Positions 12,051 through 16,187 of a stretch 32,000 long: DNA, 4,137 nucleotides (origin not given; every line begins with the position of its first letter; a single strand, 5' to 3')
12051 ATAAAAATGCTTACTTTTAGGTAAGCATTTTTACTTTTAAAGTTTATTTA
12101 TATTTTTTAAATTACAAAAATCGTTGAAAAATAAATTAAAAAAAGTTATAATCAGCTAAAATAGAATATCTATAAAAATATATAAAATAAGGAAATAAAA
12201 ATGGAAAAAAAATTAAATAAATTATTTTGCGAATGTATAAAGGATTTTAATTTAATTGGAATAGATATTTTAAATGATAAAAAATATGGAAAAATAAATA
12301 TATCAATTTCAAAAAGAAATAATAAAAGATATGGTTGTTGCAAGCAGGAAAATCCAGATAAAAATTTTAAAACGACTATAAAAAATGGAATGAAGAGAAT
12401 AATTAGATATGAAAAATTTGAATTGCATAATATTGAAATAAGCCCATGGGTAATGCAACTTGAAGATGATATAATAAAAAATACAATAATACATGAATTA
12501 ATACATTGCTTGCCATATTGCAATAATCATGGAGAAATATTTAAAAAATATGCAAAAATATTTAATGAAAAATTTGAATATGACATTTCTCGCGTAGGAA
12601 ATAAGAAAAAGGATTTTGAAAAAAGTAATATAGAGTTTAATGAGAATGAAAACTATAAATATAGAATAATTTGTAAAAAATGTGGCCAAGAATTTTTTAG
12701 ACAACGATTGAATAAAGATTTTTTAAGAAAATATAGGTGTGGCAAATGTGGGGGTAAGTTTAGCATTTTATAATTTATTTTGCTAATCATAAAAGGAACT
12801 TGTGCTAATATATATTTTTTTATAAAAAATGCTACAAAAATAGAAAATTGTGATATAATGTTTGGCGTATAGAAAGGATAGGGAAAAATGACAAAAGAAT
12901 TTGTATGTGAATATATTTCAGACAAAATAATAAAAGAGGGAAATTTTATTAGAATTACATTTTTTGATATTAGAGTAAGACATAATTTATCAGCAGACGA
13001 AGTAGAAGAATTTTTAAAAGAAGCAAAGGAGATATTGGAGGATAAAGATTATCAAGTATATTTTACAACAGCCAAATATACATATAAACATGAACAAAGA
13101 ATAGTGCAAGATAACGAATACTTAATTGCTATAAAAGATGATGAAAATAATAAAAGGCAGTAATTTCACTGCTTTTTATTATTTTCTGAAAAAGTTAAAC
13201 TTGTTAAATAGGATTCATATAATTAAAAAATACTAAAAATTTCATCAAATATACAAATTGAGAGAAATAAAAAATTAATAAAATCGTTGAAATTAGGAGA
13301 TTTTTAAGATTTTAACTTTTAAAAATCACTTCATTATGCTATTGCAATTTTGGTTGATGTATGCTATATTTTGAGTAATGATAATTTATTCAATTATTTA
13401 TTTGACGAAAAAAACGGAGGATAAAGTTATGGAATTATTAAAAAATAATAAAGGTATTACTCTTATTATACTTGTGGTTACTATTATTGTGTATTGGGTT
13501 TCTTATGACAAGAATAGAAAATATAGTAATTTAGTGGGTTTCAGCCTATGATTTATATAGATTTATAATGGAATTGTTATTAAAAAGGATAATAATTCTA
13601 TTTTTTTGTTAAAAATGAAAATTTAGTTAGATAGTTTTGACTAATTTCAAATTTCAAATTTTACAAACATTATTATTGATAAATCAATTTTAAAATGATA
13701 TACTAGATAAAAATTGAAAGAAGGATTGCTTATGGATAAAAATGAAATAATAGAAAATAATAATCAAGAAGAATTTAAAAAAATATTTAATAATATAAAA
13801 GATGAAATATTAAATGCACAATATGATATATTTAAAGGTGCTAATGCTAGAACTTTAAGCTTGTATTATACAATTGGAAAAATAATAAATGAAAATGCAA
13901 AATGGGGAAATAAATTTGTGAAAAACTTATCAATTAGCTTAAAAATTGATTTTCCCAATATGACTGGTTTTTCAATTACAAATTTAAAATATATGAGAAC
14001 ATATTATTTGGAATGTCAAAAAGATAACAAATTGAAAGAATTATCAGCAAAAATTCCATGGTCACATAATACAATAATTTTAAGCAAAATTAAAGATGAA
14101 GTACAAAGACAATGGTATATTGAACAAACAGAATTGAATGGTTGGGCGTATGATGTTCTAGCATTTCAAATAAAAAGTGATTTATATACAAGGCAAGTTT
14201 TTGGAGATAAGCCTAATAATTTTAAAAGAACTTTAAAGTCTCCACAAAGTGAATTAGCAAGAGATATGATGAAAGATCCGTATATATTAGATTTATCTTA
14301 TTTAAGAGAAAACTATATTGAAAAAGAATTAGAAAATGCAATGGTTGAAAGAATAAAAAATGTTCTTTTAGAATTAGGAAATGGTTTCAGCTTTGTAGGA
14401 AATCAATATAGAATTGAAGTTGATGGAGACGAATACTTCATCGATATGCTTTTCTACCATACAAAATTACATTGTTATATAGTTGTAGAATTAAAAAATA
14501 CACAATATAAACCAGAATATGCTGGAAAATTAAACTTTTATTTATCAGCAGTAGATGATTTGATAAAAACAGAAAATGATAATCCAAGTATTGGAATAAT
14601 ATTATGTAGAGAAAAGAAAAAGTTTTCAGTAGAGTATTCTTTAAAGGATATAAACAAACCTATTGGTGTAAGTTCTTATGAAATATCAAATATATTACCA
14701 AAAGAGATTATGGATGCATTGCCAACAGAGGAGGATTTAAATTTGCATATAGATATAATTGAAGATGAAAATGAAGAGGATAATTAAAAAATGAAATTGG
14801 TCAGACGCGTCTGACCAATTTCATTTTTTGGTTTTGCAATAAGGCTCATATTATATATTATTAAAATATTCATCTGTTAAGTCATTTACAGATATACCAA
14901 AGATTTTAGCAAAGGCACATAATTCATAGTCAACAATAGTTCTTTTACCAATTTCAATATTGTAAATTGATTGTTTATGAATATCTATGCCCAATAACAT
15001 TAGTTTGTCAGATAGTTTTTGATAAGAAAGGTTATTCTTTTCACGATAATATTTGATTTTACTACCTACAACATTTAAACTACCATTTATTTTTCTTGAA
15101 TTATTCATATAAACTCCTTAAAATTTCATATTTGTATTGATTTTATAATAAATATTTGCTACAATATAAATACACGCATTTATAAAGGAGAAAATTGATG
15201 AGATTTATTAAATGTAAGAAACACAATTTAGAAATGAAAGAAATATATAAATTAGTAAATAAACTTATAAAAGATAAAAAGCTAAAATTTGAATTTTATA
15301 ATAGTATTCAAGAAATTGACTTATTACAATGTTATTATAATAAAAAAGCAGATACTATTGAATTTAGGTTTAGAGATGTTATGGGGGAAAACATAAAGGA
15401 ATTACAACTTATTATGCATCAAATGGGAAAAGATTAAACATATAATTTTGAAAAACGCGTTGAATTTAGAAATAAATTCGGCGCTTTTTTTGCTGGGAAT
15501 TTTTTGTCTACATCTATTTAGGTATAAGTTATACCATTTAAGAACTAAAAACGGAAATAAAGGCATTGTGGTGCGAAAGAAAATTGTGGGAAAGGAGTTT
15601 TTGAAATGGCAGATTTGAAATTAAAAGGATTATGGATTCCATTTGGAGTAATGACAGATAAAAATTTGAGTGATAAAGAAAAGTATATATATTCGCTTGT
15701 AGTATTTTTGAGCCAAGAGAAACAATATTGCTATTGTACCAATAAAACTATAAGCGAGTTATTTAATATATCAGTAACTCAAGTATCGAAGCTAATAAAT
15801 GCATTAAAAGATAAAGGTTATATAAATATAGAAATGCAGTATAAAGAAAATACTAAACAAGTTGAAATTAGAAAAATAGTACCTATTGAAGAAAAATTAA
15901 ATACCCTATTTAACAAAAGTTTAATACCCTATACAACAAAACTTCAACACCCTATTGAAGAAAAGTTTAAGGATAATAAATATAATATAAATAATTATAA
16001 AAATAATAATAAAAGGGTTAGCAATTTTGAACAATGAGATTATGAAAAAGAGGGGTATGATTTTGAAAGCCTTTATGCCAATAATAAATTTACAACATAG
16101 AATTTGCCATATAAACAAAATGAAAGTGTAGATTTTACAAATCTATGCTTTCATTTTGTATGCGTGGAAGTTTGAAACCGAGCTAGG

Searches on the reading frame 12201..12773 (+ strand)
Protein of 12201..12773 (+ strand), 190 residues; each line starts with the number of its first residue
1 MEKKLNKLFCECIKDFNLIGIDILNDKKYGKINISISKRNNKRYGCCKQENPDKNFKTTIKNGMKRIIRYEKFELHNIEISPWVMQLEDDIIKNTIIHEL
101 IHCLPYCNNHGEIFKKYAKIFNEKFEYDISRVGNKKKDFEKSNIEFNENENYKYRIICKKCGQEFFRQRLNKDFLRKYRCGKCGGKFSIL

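Call 7: search_protein_families(library=pfam, proteins=[window:12201-12773:+], max_evalue=0.01)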
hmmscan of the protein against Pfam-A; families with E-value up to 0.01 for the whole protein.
window:12201-12773:+ (190 aa): 3 families
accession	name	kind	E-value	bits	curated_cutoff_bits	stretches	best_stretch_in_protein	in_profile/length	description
PF10263.15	SprT-like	-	4.7e-09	36.5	25.6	1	27-125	16-100/108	SprT-like family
PF17283.8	Zn_ribbon_SprT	-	0.0064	17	28.1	1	152-188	1-35/38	SprT-like zinc ribbon domain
PF10058.14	Zn_ribbon_10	-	0.0066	16.6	24.2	0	148-184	15-51/54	ER junction formation factor lunapark, zinc ribbon finger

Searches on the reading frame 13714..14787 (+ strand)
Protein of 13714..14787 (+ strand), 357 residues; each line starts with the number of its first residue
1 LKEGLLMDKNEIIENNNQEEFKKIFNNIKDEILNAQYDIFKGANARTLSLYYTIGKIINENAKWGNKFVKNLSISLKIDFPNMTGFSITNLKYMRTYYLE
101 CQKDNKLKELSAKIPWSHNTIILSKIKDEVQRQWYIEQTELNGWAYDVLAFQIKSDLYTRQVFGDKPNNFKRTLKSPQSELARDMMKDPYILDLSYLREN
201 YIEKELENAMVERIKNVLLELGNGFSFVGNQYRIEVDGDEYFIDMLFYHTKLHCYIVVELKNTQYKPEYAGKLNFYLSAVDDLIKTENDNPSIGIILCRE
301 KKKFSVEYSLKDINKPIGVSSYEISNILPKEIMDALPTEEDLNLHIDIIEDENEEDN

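Call 6: search_protein_families(library=pfam, proteins=[window:13714-14787:+], max_evalue=0.01)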
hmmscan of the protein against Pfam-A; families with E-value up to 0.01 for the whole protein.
window:13714-14787:+ (357 aa): 2 families
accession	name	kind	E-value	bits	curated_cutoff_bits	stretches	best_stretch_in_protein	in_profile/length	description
PF06250.17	YhcG_C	-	3.4e-62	209.4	32.5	1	184-337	2-157/157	YhcG PDDEXK nuclease domain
PF17761.7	DUF1016_N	-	2.6e-35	122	32.8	1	27-160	1-137/137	DUF1016 N-terminal domain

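Call 33: search_protein_families(library=ncbifam, proteins=[window:13714-14787:+], max_evalue=1)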
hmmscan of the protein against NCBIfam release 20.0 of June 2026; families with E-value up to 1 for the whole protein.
window:13714-14787:+ (357 aa): 1 family
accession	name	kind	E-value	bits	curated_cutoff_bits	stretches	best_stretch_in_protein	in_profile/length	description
TIGR03723.1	T6A_TsaD_YgjD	equivalog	0.18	10.9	296.1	1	44-133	167-254/314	tRNA (adenosine(37)-N6)-threonylcarbamoyltransferase complex transferase subunit TsaD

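Call 43: search_protein_families(library=padloc, proteins=[window:13714-14787:+], max_evalue=0.01)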
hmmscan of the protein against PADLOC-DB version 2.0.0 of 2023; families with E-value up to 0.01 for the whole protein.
window:13714-14787:+ (357 aa): 27 families (the best 25 are shown)
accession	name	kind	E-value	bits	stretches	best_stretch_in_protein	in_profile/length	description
PDLC04795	PDC-S02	-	1.6e-128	426.9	1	6-347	15-351/357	-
PDLC04831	PDC-S02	-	4.6e-123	409.1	1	11-347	5-338/346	-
PDLC04810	PDC-S02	-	3.4e-119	396.2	1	15-345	5-349/355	-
PDLC04803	PDC-S02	-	1.6e-90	301.4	1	83-345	7-263/269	-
PDLC04807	PDC-S02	-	3.4e-83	277.8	1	15-339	7-328/351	-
PDLC04813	PDC-S02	-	5.2e-69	229.6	1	181-347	3-169/175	-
PDLC04826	PDC-S02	-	1.5e-63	212.4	1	15-226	5-217/222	-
PDLC04822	PDC-S02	-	1.5e-61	206.6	1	16-307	5-293/294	-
PDLC04827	PDC-S02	-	3.2e-46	155.8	1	15-237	4-230/234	-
PDLC04820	PDC-S02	-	3e-44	149.5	1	17-323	22-303/332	-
PDLC04811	PDC-S02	-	8.9e-39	131.1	1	11-177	5-169/172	-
PDLC04798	PDC-S02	-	3.4e-38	129.9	1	187-344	52-211/222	-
PDLC04804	PDC-S02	-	1.6e-34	117.3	1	19-196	9-188/203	-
PDLC01464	PD_DExK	-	7e-34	114.9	2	116-259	1-126/126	"CAS-I,CAS-II,CAS-III,CAS-IV,CAS-V,CAS-VI; associated"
PDLC04800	PDC-S02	-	1.2e-30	104.5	1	16-133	6-126/129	-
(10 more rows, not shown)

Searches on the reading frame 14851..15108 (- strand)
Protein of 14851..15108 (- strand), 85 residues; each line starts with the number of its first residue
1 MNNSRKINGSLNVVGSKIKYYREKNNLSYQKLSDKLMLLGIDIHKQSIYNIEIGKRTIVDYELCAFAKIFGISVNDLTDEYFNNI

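Call 7: search_protein_families(library=pfam, proteins=[window:14851-15108:-], max_evalue=0.01)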
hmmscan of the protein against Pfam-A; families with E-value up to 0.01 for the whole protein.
window:14851-15108:- (85 aa): 2 families
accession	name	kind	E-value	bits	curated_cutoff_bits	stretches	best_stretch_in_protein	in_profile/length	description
PF01381.28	HTH_3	-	5e-07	30.1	23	1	18-77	1-55/55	Helix-turn-helix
PF12844.13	HTH_19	-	3.9e-05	23.9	30.2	1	15-77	1-58/64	Helix-turn-helix domain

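Call 71: search_protein_families(library=phrogs, proteins=[window:14851-15108:-], max_evalue=0.001)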
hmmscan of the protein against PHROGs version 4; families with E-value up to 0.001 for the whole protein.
window:14851-15108:- (85 aa): 6 families
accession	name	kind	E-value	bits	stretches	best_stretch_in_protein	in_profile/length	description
phrog_3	-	transcription regulation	6.3e-09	37.1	1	8-82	83-150/430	transcriptional repressor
phrog_8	-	transcription regulation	1e-07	32.7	1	12-78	75-136/346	transcriptional regulator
phrog_4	-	transcription regulation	3.3e-05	24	1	14-79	137-193/400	transcriptional repressor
phrog_11503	-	DNA, RNA and nucleotide metabolism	4.5e-05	24.6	1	13-74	18-79/151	HTH DNA binding protein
phrog_2967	-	transcription regulation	0.00014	22.5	1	16-81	13-73/225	transcriptional regulator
phrog_4583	-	transcription regulation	0.00071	20.5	1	13-81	10-73/81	transcriptional repressor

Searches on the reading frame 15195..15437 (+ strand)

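Call 7: search_protein_families(library=pfam, proteins=[window:15195-15437:+], max_evalue=0.01)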
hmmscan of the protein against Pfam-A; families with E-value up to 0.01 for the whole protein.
window:15195-15437:+ (80 aa): 0 families

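Call 43: search_protein_families(library=padloc, proteins=[window:15195-15437:+], max_evalue=0.01)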
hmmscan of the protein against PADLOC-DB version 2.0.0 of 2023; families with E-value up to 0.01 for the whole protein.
window:15195-15437:+ (80 aa): 0 families

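Call 71: search_protein_families(library=phrogs, proteins=[window:15195-15437:+], max_evalue=0.001)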
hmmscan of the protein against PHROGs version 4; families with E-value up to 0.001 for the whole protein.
window:15195-15437:+ (80 aa): 1 family
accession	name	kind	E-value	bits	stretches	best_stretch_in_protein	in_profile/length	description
phrog_28641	-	unknown function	7.5e-05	24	1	15-57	3-45/93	-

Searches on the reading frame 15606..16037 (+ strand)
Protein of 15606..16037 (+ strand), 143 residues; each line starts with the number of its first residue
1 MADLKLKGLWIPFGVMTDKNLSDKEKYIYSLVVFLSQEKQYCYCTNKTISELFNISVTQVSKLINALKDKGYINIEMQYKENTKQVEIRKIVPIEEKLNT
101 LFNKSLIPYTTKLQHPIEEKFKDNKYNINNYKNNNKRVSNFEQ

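Call 6: search_protein_families(library=pfam, proteins=[window:15606-16037:+], max_evalue=0.01)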
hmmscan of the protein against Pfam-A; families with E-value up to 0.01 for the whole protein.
window:15606-16037:+ (143 aa): 12 families
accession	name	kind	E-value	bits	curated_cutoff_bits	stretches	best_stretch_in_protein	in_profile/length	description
PF13730.12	HTH_36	-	6.2e-10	39.2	25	1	19-73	1-55/55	Helix-turn-helix domain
PF21984.2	DnaD_N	-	1.7e-06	28.6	27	1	34-104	26-96/101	DnaD N-terminal domain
PF13412.12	HTH_24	-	0.00011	22.2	21.9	1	43-73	17-47/48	Winged helix-turn-helix DNA-binding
PF02082.26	Rrf2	-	0.00018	22.1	30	1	22-75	2-55/132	Iron-dependent Transcriptional regulator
PF13601.12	HTH_34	-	0.0004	20.9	27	1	45-87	16-58/80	Winged helix DNA-binding domain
PF02002.24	TFIIE_alpha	-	0.0012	19.1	22.9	1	45-87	29-70/105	TFIIE alpha subunit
PF01978.25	TrmB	-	0.0017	18.6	25.6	1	20-77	5-56/68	Sugar-specific transcriptional regulator TrmB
PF01325.25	Fe_dep_repress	-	0.0039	17.8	26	1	33-76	13-55/60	Iron dependent repressor, N-terminal DNA binding domain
PF01726.22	LexA_DNA_bind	-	0.0057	16.8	23.7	0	19-76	2-59/65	LexA DNA binding domain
PF04763.17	DUF562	-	0.0085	16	25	0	29-93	6-71/146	Protein of unknown function (DUF562)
PF12802.13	MarR_2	-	0.0093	16.6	27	0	34-73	13-50/61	MarR family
PF13545.12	HTH_Crp_2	-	0.0097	16.3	27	0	43-74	22-53/70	Crp-like helix-turn-helix domain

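Call 71: search_protein_families(library=phrogs, proteins=[window:15606-16037:+], max_evalue=0.001)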
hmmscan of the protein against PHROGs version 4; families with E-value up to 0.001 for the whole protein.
window:15606-16037:+ (143 aa): 12 families
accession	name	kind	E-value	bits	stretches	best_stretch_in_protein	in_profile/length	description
phrog_19658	-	DNA, RNA and nucleotide metabolism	1.2e-13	52.3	1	14-140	10-142/283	replication initiation protein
phrog_186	-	DNA, RNA and nucleotide metabolism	3.5e-12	47.6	1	17-136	31-164/308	DnaD-like helicase loader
phrog_428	-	DNA, RNA and nucleotide metabolism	6.7e-12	46.3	1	9-136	91-220/455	replication initiation protein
phrog_270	-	DNA, RNA and nucleotide metabolism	1.7e-11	45.1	1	8-126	32-151/383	replication initiation protein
phrog_2880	-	DNA, RNA and nucleotide metabolism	2.1e-10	41.2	1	10-108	15-119/459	replication initiation protein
phrog_678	-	DNA, RNA and nucleotide metabolism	4.2e-07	30.8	1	23-136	50-195/346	replication initiation O-like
phrog_22134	-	unknown function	5.3e-06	27.4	1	12-140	3-128/262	-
phrog_15053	-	unknown function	1.4e-05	25.4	1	29-103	53-128/343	-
phrog_30285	-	unknown function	4.5e-05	24.5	1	15-82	34-101/208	-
phrog_4756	-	unknown function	0.00011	22.4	1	45-133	93-185/440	-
phrog_5978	-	unknown function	0.00024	21.3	1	30-84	301-352/364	-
phrog_8102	-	DNA, RNA and nucleotide metabolism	0.00034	20.8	1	14-124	25-137/337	replication initiation protein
